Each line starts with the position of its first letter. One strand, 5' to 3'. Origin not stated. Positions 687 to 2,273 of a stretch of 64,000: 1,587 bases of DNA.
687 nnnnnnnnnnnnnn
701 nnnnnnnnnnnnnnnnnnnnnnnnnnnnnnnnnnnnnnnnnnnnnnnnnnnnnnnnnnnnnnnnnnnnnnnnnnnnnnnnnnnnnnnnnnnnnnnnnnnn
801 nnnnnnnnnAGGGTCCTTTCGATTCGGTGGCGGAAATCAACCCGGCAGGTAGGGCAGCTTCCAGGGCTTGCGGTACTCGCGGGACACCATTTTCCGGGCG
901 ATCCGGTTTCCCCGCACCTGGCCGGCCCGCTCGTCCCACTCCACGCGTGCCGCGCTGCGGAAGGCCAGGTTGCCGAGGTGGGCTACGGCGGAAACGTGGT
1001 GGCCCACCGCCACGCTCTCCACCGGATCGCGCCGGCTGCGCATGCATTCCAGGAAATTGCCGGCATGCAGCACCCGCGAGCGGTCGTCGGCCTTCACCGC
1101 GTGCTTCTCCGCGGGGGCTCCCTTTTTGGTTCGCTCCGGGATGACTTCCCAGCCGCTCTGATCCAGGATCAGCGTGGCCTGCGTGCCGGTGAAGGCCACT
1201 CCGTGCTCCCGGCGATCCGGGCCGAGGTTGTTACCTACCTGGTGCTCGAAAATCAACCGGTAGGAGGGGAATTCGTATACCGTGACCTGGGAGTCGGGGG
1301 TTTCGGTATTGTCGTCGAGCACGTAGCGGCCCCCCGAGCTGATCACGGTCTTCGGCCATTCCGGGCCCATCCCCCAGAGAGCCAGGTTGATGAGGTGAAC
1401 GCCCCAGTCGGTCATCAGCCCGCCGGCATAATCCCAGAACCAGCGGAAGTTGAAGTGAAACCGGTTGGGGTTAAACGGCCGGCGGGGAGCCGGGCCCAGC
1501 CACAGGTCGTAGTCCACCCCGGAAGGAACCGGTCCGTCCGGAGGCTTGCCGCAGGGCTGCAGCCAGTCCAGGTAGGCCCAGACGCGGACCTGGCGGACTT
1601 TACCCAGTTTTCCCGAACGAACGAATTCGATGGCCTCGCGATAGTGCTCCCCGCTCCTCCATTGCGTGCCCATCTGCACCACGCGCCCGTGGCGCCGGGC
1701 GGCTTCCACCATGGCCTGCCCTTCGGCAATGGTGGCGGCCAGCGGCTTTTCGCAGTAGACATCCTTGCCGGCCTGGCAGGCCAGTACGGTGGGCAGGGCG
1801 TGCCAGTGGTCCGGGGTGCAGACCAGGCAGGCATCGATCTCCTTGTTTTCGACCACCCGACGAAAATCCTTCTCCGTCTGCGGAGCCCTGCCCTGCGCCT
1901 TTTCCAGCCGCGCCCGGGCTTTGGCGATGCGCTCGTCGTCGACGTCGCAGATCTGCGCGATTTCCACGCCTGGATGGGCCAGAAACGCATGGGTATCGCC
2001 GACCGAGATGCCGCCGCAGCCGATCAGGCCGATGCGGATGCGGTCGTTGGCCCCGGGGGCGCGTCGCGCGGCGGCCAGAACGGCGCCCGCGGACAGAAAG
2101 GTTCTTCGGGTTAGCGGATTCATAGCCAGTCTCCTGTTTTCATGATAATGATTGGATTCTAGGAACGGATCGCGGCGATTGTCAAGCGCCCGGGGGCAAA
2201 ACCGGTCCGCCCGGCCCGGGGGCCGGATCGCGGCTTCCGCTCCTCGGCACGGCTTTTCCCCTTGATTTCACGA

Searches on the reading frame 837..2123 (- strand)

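Call 68: search_protein_families(library=pfam, proteins=[window:837-2123:-], max_evalue=0.00001)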
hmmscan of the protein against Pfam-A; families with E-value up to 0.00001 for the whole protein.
window:837-2123:- (428 aa): 3 families
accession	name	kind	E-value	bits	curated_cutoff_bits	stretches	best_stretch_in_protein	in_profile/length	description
PF01408.29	GFO_IDH_MocA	-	2.6e-22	80.2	24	1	29-152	1-119/120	Oxidoreductase family, NAD-binding Rossmann fold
PF19051.5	GFO_IDH_MocA_C2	-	5.4e-20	72.4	23.3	1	197-246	46-95/254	Oxidoreductase family, C-terminal alpha/beta domain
PF22725.1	GFO_IDH_MocA_C3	-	2e-10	41.1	27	1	225-289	32-96/124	GFO/IDH/MocA C-terminal domain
